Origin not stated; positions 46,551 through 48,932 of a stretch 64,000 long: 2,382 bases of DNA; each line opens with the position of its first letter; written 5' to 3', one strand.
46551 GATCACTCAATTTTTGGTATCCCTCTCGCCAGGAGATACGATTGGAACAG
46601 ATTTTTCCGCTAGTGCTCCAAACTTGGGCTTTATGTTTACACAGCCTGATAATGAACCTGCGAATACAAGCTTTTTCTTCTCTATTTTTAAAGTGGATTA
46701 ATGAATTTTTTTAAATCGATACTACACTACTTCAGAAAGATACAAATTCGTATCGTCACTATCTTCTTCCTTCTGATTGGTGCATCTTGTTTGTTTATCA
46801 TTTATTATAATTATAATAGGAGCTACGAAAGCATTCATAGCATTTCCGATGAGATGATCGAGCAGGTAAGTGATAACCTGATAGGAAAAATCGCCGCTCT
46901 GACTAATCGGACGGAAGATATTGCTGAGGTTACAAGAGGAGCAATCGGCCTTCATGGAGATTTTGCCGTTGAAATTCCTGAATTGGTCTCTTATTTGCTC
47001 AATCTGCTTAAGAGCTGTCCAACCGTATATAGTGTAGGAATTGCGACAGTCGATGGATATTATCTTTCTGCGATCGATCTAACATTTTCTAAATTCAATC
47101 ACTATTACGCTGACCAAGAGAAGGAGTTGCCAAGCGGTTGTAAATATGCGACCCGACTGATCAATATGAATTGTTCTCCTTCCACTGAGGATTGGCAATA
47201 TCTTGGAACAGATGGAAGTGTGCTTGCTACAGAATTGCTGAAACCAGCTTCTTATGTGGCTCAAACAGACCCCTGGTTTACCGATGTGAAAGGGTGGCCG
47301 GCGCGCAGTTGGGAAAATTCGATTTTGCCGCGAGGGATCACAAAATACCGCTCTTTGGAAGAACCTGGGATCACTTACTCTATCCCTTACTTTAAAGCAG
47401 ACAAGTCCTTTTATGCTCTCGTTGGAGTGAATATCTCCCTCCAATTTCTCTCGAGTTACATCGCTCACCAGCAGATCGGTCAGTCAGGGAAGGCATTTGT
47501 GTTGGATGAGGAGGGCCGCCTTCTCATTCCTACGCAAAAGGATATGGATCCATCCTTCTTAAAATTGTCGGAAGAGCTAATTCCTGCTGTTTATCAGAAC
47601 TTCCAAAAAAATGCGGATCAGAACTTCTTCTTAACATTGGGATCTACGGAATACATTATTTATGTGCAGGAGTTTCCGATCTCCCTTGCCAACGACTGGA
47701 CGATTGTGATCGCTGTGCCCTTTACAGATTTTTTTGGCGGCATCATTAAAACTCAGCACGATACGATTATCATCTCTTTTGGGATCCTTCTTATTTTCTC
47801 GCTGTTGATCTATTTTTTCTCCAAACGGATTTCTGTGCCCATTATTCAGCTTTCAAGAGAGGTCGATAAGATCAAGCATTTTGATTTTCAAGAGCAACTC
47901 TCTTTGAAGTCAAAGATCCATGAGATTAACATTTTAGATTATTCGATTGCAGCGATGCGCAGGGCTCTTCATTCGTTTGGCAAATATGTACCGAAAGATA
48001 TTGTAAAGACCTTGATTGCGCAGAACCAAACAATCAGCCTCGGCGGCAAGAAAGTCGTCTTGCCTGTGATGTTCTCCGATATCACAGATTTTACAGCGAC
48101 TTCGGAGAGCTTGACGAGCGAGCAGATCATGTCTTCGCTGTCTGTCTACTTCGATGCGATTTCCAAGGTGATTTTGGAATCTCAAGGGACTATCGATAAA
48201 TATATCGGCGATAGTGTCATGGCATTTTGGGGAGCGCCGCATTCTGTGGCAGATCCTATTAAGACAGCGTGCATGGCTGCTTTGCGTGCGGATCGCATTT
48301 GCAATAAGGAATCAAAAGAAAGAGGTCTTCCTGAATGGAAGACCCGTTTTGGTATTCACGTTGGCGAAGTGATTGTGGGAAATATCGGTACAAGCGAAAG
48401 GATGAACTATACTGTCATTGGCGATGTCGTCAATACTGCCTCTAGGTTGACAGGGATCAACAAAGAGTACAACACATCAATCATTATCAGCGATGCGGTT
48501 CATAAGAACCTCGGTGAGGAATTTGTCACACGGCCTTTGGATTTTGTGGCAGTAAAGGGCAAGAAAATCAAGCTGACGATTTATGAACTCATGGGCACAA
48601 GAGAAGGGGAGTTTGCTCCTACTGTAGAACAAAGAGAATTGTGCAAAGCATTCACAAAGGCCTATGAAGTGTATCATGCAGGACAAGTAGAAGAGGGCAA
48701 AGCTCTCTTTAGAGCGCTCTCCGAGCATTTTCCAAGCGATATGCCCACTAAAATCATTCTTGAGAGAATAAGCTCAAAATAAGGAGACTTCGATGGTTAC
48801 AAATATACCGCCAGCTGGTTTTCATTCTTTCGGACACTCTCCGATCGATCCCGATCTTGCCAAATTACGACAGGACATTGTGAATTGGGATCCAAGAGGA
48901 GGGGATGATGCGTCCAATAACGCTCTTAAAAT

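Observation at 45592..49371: Operon coupling two secreted C1q/TNF-like proteins to a Cache-HAMP class III adenylate cyclase (plus an orphan)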

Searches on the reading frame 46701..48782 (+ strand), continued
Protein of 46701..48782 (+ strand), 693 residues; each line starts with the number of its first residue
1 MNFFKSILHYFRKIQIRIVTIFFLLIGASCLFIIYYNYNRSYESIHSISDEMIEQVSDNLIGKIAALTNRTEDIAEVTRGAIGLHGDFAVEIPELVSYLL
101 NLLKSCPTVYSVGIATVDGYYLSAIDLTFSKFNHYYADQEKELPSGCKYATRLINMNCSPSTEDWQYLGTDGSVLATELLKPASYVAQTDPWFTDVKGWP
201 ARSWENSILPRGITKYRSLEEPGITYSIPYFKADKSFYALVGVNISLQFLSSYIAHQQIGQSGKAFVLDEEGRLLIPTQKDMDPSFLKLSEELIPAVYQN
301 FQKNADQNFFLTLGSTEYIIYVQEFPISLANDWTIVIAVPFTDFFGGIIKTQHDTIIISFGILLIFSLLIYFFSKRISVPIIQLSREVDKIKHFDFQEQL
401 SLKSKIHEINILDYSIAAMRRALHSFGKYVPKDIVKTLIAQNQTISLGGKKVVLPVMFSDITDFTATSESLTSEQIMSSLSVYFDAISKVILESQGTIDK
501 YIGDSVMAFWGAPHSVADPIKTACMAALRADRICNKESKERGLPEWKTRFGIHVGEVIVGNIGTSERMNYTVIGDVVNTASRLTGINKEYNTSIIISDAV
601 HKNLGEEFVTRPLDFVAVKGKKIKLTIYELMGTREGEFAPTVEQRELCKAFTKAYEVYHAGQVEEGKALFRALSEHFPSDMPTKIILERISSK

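Call 44: find_encoding_contigs(protein=P0166, flank=5000, max_places=1)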
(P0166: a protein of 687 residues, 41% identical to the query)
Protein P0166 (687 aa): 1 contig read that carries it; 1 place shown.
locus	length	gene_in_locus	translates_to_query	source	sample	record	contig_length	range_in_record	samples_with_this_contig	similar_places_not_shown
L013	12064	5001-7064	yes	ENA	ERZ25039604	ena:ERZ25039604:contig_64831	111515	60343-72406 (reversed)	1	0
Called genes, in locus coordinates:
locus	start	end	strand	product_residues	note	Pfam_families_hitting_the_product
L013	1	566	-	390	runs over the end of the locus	PF04932:Wzy_C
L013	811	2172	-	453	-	PF03721:UDPG_MGDP_dh_N, PF00984:UDPG_MGDP_dh, PF03720:UDPG_MGDP_dh_C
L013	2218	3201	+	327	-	PF01370:Epimerase, PF16363:GDP_Man_Dehyd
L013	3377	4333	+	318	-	PF01073:3Beta_HSD, PF01370:Epimerase, PF02719:Polysacc_synt_2, PF04321:RmlD_sub_bind, PF05368:NmrA (weak), PF07993:NAD_binding_4 (faint), PF16363:GDP_Man_Dehyd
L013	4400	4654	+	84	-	PF07927:HicA_toxin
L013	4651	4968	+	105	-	PF05534:HicB, PF03869:Arc (weak)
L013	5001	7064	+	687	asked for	PF02743:dCache_1, PF00211:Guanylate_cyc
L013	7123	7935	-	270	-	-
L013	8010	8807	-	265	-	PF13173:AAA_14, PF13635:DUF4143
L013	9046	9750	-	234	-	PF13338:AbiEi_4 (weak)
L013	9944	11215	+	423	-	PF00375:SDF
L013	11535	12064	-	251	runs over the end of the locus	-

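Call 45: find_encoding_contigs(protein=P0170, flank=5000, max_places=1)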
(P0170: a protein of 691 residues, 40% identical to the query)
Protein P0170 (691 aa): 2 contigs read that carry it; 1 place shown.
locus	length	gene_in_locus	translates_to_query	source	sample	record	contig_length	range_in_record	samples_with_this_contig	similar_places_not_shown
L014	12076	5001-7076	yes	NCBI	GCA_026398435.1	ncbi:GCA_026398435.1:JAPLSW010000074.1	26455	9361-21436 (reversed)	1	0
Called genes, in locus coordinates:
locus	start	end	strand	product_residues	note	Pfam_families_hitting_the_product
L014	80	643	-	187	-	-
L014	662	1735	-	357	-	PF05150:Legionella_OMP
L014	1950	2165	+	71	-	-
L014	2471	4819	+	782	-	PF11924:IAT_beta (weak)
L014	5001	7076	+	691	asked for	PF22673:MCP-like_PDC_1, PF02743:dCache_1, PF17201:Cache_3-Cache_2 (weak), PF00211:Guanylate_cyc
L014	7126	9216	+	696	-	PF02743:dCache_1, PF22673:MCP-like_PDC_1, PF00211:Guanylate_cyc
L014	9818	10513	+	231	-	-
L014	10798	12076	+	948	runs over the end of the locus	PF00330:Aconitase, PF00694:Aconitase_C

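Call 46: find_encoding_contigs(protein=P0172, flank=5000, max_places=1)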
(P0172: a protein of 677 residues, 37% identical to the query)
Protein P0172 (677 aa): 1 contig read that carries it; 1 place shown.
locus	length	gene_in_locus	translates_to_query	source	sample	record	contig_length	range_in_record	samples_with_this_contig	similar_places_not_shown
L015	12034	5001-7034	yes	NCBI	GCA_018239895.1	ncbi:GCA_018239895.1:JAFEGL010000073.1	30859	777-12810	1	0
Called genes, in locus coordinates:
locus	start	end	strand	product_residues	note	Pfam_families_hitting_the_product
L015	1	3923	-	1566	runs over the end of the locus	PF05593:RHS_repeat (faint), PF25023:TEN_YD-shell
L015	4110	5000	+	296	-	PF00892:EamA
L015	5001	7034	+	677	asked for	PF22673:MCP-like_PDC_1, PF02743:dCache_1, PF00211:Guanylate_cyc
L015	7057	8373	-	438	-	PF00474:SSF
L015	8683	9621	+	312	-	PF00535:Glycos_transf_2, PF14559:TPR_19 (faint)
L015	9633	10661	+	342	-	PF00535:Glycos_transf_2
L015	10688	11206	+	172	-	-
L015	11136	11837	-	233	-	PF20260:PUA_4, PF04452:Methyltrans_RNA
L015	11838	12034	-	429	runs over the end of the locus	PF03279:Lip_A_acyltrans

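Call 47: find_encoding_contigs(protein=P0173, flank=5000, max_places=1)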
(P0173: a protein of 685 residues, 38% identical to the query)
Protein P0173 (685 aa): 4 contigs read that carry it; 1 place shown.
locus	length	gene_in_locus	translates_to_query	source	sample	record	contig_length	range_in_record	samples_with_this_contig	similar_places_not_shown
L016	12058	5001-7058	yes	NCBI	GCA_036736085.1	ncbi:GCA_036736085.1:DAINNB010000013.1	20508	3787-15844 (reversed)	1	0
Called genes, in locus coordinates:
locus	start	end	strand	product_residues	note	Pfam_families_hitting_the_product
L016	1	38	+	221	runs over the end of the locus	PF00849:PseudoU_synth_2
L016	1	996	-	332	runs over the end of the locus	PF01118:Semialdhyde_dh, PF02774:Semialdhyde_dhC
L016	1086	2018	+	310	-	PF01435:Peptidase_M48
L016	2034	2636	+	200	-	PF13580:SIS_2, PF01380:SIS (weak)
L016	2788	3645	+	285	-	PF02606:LpxK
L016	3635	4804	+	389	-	PF00364:Biotin_lipoyl, PF02817:E3_binding (weak), PF00198:2-oxoacid_dh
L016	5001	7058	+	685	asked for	PF02743:dCache_1, PF22673:MCP-like_PDC_1, PF00211:Guanylate_cyc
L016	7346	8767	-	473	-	PF00180:Iso_dh, PF18324:Isocitrate_DH_C_bact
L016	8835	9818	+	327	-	PF13580:SIS_2 (faint), PF01380:SIS, PF00571:CBS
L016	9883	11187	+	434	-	PF03600:CitMHS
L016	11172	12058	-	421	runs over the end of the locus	PF00069:Pkinase, PF07714:PK_Tyr_Ser-Thr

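Call 48: find_encoding_contigs(protein=P0185, flank=5000, max_places=1)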
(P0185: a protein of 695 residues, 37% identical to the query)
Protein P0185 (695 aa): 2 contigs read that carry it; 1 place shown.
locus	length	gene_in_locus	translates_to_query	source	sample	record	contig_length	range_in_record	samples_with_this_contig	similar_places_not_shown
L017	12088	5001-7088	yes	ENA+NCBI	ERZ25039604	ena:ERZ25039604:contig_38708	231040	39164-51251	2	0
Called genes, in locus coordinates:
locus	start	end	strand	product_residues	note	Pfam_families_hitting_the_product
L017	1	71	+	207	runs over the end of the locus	-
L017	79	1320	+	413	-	PF12796:Ank_2 (weak), PF13857:Ank_5 (weak), PF13676:TIR_2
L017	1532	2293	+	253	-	-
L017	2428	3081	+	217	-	PF13441:Gly-zipper_YMGG, PF13436:Gly-zipper_OmpA (weak), PF13488:Gly-zipper_Omp, PF00691:OmpA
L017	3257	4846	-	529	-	PF00005:ABC_tran, PF02463:SMC_N (faint), PF13304:AAA_21 (faint), PF12848:ABC_tran_Xtn, PF00005:ABC_tran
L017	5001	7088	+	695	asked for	PF02743:dCache_1, PF22673:MCP-like_PDC_1 (weak), PF00211:Guanylate_cyc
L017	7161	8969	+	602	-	PF00664:ABC_membrane, PF02463:SMC_N (weak), PF00005:ABC_tran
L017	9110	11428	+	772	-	PF00069:Pkinase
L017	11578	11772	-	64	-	PF08011:PDDEXK_9 (weak)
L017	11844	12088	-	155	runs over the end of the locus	-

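Call 49: find_encoding_contigs(protein=P0192, flank=5000, max_places=1)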
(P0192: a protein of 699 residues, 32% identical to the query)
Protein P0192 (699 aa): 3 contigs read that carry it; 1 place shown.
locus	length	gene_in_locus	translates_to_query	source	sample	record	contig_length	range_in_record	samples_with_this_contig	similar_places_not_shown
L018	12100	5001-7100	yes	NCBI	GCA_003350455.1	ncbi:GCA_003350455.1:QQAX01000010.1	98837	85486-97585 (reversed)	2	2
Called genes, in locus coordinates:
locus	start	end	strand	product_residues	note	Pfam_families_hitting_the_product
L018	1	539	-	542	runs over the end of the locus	-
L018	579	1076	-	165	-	PF04828:GFA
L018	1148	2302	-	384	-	PF00083:Sugar_tr, PF07690:MFS_1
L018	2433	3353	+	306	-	PF00126:HTH_1, PF03466:LysR_substrate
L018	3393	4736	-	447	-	PF00375:SDF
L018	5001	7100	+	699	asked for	PF02743:dCache_1, PF22673:MCP-like_PDC_1, PF00211:Guanylate_cyc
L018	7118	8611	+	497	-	PF00370:FGGY_N, PF02782:FGGY_C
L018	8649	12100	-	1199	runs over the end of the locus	PF24521:Ank_KRIT1 (faint), PF00023:Ank (faint), PF13606:Ank_3 (faint), PF12796:Ank_2, PF13857:Ank_5 (weak), PF12796:Ank_2, PF13857:Ank_5 (weak), PF12796:Ank_2, +2 more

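Call 50: find_encoding_contigs(protein=P0161, flank=5000, max_places=1)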
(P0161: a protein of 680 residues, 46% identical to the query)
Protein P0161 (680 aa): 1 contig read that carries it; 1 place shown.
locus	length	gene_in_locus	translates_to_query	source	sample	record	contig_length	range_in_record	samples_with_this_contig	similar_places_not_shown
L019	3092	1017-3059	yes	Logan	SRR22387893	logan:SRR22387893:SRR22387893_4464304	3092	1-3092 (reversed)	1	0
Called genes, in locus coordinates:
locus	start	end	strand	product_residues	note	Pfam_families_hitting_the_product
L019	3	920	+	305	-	?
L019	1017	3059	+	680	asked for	PF22673:MCP-like_PDC_1 (weak), PF02743:dCache_1, PF00211:Guanylate_cyc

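Call 51: find_encoding_contigs(protein=P0162, flank=5000, max_places=1)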
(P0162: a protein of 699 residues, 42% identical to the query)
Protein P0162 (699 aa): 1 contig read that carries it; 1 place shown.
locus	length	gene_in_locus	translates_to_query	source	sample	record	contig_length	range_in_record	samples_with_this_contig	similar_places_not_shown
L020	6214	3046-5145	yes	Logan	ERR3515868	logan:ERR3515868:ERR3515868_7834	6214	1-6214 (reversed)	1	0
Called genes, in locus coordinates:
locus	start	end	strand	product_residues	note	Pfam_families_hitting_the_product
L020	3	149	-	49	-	?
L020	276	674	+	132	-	PF00072:Response_reg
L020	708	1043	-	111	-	PF01627:Hpt (weak)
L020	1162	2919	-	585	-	-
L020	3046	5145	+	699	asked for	PF02743:dCache_1, PF00211:Guanylate_cyc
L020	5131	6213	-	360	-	?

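Call 52: find_encoding_contigs(protein=P0167, flank=5000, max_places=1)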
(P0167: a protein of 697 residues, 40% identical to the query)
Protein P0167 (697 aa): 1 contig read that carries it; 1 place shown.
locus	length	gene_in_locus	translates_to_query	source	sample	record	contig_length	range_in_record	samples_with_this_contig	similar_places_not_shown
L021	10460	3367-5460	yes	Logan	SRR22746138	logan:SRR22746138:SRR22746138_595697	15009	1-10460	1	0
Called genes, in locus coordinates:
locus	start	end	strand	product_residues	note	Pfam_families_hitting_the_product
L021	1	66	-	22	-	?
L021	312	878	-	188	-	-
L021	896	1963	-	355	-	PF05150:Legionella_OMP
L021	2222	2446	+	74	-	-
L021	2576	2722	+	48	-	-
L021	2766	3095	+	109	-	PF00156:Pribosyltran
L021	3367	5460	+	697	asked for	PF22673:MCP-like_PDC_1, PF02743:dCache_1, PF00211:Guanylate_cyc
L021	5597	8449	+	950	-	PF00330:Aconitase, PF00694:Aconitase_C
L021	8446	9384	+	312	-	-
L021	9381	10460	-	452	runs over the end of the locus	PF01938:TRAM (weak), PF05958:tRNA_U5-meth_tr, PF02475:TRM5-TYW2_MTfase (weak), PF05175:MTS (weak), PF09445:Methyltransf_15 (faint), PF13649:Methyltransf_25 (weak), PF13847:Methyltransf_31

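Call 53: find_encoding_contigs(protein=P0168, flank=5000, max_places=1)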
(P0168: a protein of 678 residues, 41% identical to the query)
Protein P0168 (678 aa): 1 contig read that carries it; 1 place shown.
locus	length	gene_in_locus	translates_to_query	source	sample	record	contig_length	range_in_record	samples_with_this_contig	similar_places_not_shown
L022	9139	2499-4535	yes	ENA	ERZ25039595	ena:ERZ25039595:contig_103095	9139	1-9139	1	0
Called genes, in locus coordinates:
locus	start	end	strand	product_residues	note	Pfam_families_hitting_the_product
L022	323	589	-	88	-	-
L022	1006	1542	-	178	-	PF00535:Glycos_transf_2, PF13641:Glyco_tranf_2_3 (weak)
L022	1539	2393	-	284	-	PF00535:Glycos_transf_2, PF10111:Glyco_tranf_2_2, PF13506:Glyco_transf_21, PF13641:Glyco_tranf_2_3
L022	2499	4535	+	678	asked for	PF02743:dCache_1, PF22673:MCP-like_PDC_1 (weak), PF00211:Guanylate_cyc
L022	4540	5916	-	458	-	PF13173:AAA_14, PF13635:DUF4143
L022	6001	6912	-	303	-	PF00535:Glycos_transf_2, PF10111:Glyco_tranf_2_2, PF13641:Glyco_tranf_2_3 (weak)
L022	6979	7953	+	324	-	PF01073:3Beta_HSD, PF01370:Epimerase, PF02719:Polysacc_synt_2 (faint), PF04321:RmlD_sub_bind, PF13460:NAD_binding_10, PF16363:GDP_Man_Dehyd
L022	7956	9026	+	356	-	PF01073:3Beta_HSD, PF01370:Epimerase, PF02719:Polysacc_synt_2, PF04321:RmlD_sub_bind, PF13460:NAD_binding_10, PF16363:GDP_Man_Dehyd, PF07993:NAD_binding_4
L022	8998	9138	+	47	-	?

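Call 58: search_protein_families(library=pfam, proteins=[L019:3-920:+, L020:1162-2919:-, L014:2471-4819:+, L012:7007-7381:-], max_evalue=0.01)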
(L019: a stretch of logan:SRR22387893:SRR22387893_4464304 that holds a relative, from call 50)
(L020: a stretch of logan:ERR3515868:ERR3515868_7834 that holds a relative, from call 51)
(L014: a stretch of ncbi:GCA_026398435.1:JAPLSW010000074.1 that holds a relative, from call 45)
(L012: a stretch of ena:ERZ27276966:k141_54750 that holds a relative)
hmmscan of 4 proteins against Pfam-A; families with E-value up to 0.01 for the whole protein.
L019:3-920:+ (305 aa): 3 families
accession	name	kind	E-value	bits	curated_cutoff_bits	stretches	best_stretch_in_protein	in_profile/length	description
PF13635.12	DUF4143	-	1.2e-29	103.6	28.1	1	90-244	3-159/160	Domain of unknown function (DUF4143)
PF13173.12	AAA_14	-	1.1e-05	25.8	27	1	2-50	79-127/129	AAA domain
PF08378.17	NERD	-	0.0011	19.9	22.1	1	214-251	32-64/111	Nuclease-related domain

L020:1162-2919:- (585 aa): 0 families

L014:2471-4819:+ (782 aa): 2 families
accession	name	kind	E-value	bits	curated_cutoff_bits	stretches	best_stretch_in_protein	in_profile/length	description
PF11924.14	IAT_beta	-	7.3e-07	29.5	22.3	1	82-145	89-150/279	Inverse autotransporter, beta-domain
PF13229.12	Beta_helix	-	0.0001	22.4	25.9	1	601-722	11-124/158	Right handed beta helix region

L012:7007-7381:- (124 aa): 1 family
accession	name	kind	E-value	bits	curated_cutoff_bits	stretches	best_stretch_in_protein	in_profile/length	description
PF25656.1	DUF7945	-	0.0025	18.5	27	0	20-60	15-52/123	Domain of unknown function (DUF7945)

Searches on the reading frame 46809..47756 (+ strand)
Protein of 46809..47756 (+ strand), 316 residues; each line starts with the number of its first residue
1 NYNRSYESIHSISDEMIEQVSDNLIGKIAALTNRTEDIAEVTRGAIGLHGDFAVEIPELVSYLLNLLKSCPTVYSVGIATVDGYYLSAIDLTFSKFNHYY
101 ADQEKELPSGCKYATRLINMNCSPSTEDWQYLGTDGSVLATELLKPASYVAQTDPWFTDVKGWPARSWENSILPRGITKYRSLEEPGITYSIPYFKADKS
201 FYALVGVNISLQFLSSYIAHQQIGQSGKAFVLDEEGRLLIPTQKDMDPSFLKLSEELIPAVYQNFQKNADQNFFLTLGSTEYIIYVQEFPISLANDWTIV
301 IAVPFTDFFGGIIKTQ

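Call 70: search_solved_structures(query=window:46809-47756:+, max_evalue=1, show_alignments=1)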
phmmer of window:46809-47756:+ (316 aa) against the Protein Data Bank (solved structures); distinct sequences matched with E-value up to 1: 5.
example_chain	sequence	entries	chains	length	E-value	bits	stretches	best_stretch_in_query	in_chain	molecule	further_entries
5ltx_A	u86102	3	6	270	0.051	16.1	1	117-247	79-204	Chemotaxis protein | Methyl-accepting chemotaxis protein PctA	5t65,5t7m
9koo_A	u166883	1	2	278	0.053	16.1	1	117-247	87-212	Methyl-accepting chemotaxis protein PctA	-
5lt9_A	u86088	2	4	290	0.058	16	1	125-247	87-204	Methyl-accepting chemotaxis protein PctB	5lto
6mni_A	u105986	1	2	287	0.89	12.1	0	204-282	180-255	Methyl-accepting chemotaxis protein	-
3lib_A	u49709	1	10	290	0.89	12.1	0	188-247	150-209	Hypothetical sensory transduction histidine kinase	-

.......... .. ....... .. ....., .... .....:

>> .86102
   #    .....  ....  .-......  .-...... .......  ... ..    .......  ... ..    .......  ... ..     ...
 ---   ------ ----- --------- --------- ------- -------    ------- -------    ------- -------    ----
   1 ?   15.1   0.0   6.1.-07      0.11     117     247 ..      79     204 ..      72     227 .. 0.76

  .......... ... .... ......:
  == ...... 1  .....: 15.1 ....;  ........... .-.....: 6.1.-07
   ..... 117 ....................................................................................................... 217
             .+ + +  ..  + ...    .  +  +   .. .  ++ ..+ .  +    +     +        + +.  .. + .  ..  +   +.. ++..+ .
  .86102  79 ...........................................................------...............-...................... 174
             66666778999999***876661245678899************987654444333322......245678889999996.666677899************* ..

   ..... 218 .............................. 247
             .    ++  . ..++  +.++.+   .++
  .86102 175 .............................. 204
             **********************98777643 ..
